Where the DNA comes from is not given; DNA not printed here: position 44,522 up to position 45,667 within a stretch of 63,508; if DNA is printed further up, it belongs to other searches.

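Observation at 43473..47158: Non-canonical T-box cargo: aryl/acyl-CoA ligase + Amidohydro_2 enzyme + aminotransferase as a candidate tyrosine-supply pathway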

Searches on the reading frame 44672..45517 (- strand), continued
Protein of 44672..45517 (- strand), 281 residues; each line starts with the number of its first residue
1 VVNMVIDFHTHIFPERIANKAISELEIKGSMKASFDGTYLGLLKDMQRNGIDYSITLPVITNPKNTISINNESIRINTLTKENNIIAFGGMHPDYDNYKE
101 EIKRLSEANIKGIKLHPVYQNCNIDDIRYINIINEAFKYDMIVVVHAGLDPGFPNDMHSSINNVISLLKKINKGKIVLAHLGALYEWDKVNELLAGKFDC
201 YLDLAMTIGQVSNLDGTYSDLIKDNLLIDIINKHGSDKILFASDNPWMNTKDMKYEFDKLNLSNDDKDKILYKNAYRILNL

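Call 73: search_solved_structures(query=A1, max_evalue=0.0001, show_alignments=5)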
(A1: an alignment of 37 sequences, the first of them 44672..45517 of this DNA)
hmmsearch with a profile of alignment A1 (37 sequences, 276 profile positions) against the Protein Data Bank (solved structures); distinct sequences matched with E-value up to 0.0001: 7.
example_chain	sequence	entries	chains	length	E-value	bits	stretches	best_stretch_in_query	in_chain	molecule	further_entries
3irs_A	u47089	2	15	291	3.7e-10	42.8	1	36-274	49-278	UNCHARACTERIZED PROTEIN BB4693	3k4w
3nur_A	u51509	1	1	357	7.1e-09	38.6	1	171-275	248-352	Amidohydrolase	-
3s4t_A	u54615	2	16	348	4.2e-07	32.8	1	217-276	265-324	Amidohydrolase 2 | Gamma-resorcylate decarboxylase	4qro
3cjp_A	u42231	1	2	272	8.5e-06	28.5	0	155-276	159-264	Predicted amidohydrolase, dihydroorotase family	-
2dvt_A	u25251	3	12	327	1.8e-05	27.4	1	218-276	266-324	Thermophilic reversible gamma-resorcylate decarboxylase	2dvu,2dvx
3ij6_A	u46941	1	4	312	2.4e-05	27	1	216-274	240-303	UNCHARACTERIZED METAL-DEPENDENT HYDROLASE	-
4inf_A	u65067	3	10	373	7.4e-05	25.4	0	227-275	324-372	METAL-DEPENDENT HYDROLASE | 5-Carboxyvanillate Decarboxylase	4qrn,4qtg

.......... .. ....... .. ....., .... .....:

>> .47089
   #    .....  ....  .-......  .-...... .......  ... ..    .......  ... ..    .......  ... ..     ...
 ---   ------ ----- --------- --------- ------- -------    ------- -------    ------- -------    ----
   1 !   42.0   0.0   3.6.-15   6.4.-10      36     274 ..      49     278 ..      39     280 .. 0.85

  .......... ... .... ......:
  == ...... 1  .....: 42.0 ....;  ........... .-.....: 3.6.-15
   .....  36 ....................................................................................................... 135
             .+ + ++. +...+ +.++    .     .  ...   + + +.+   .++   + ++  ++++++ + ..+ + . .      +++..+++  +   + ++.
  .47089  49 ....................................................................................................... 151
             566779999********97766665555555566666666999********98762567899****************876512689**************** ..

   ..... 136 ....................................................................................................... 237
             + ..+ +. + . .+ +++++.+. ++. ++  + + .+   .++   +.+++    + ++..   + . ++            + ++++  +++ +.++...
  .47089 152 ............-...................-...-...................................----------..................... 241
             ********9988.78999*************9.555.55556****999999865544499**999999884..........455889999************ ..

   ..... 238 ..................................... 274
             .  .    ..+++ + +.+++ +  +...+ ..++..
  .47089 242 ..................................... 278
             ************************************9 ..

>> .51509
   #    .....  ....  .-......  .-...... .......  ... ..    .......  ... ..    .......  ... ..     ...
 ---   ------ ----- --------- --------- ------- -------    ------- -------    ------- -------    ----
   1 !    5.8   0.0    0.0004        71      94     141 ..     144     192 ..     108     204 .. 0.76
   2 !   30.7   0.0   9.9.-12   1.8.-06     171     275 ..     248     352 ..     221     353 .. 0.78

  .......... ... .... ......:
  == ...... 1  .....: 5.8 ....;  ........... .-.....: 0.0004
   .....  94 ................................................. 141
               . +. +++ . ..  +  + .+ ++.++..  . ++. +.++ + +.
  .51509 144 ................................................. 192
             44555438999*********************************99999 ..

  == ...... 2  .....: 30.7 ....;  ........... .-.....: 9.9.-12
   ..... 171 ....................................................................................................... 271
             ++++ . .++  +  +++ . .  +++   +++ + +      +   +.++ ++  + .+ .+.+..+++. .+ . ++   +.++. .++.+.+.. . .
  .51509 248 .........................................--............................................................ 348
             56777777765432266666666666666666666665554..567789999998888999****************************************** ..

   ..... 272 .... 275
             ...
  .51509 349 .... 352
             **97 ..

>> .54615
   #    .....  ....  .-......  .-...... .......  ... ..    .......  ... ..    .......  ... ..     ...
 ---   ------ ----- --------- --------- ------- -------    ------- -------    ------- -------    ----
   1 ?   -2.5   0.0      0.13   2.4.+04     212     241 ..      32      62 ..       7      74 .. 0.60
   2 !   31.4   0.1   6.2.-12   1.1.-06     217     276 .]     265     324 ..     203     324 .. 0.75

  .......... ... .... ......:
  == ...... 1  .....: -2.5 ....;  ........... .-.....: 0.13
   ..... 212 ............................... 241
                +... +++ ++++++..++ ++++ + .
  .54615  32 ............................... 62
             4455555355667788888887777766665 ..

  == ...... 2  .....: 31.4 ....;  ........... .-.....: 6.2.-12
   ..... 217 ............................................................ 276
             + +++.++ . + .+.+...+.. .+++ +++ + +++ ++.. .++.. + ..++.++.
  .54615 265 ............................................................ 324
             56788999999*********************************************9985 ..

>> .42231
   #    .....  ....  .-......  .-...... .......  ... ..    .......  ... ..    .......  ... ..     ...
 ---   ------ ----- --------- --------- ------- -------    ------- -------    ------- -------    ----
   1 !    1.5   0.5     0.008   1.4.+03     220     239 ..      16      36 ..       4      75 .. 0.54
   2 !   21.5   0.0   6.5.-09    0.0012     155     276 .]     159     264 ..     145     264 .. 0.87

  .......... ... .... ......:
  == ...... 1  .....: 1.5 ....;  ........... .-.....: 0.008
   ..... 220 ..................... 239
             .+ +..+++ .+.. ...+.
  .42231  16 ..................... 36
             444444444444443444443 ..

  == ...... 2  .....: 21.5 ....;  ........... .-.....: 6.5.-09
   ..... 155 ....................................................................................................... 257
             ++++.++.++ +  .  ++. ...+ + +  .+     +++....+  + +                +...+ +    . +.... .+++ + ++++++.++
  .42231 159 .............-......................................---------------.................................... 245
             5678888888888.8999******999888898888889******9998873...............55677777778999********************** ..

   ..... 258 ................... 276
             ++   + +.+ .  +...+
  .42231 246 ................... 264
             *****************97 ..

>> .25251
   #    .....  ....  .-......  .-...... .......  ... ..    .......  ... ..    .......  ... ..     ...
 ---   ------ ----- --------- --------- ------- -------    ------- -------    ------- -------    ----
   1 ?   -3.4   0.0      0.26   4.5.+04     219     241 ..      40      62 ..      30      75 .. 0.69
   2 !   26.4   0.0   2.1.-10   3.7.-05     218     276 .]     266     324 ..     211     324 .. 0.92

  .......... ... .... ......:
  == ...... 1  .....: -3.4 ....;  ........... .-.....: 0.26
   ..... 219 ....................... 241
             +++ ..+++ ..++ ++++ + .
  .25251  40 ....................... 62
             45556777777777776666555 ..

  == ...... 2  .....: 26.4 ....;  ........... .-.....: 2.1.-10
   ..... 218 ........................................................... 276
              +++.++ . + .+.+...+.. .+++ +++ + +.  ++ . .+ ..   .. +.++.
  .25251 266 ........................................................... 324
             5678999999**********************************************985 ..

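Call 77: search_protein_families(library=pfam, proteins=[L017:8867-9982:+, L017:10082-11197:+, L017:3990-5693:-, L019:6434-6961:+, L019:6958-7881:+, L019:2572-3558:-, L031:8911-9744:-, L010:8914-10035:+, L010:4989-6164:+, L010:3485-4942:+], max_evalue=0.00001)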
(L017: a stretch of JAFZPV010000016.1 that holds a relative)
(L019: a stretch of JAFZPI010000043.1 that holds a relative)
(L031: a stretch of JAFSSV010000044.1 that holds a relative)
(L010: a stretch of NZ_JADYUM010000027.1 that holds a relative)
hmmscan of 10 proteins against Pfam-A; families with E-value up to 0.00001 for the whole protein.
L017:8867-9982:+ (371 aa): 1 family
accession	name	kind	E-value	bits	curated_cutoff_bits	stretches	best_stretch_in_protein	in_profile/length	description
PF01909.29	NTP_transf_2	-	9.8e-07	29.5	21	1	23-67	6-46/93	Nucleotidyltransferase domain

L017:10082-11197:+ (371 aa): 4 families
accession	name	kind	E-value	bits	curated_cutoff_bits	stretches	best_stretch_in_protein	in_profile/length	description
PF13343.11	SBP_bac_6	-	9.1e-22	78.1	24.6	1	119-313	26-216/245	Bacterial extracellular solute-binding protein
PF13416.11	SBP_bac_8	-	3e-14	53.9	27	1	67-304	1-248/279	Bacterial extracellular solute-binding protein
PF13531.11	SBP_bac_11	-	2.6e-11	44.1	25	1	55-305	2-218/227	Bacterial extracellular solute-binding protein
PF01547.30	SBP_bac_1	-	2.6e-09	38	26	1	63-303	8-304/307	Bacterial extracellular solute-binding protein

L017:3990-5693:- (567 aa): 2 families
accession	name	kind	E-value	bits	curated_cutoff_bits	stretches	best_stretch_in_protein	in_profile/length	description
PF22422.2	MGH1-like_GH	-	4.9e-51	174.8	27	1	251-555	3-356/356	Mannosylglycerate hydrolase MGH1-like glycoside hydrolase domain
PF01204.24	Trehalase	-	1.7e-07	31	21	1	367-532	296-464/512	Trehalase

L019:6434-6961:+ (175 aa): 5 families
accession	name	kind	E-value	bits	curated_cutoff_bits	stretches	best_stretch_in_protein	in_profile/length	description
PF08281.18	Sigma70_r4_2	-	5.6e-18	64.8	25.7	1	115-167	2-54/54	Sigma-70, region 4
PF04542.20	Sigma70_r2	-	3e-13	49.8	24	1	23-86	1-67/71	Sigma-70 region 2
PF04545.22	Sigma70_r4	-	7.7e-13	48.2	24.1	1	120-169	1-50/50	Sigma-70, region 4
PF07638.17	Sigma70_ECF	-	7.8e-07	29.6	21.1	1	83-169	97-181/185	ECF sigma factor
PF13384.12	HTH_23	-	6.7e-06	26.2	24.6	0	132-163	10-41/50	Homeodomain-like domain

L019:6958-7881:+ (307 aa): 0 families

L019:2572-3558:- (328 aa): 2 families
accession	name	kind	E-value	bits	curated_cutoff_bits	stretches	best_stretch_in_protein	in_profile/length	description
PF00753.33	Lactamase_B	-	1.6e-11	45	22.7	1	60-157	5-97/196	Metallo-beta-lactamase superfamily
PF12706.13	Lactamase_B_2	-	4.8e-06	26.8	27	1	92-227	25-158/200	Beta-lactamase superfamily domain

L031:8911-9744:- (277 aa): 1 family
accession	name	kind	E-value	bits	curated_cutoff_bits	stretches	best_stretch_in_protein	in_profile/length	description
PF00497.25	SBP_bac_3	-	8.6e-13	48.6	26.4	1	178-254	1-77/132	Bacterial extracellular solute-binding proteins, family 3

L010:8914-10035:+ (373 aa): 0 families

L010:4989-6164:+ (391 aa): 1 family
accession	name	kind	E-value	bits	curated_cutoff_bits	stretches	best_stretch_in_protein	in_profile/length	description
PF03600.22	CitMHS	-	5.7e-30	105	31.9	1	41-322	19-310/336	Citrate transporter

L010:3485-4942:+ (485 aa): 2 families
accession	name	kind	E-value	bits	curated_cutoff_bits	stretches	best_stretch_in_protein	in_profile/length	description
PF00224.27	PK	-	2.1e-133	444.9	30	1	10-331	1-327/328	Pyruvate kinase, barrel domain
PF02887.21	PK_C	-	9.3e-38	129.3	28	1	365-476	1-112/114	Pyruvate kinase, alpha/beta domain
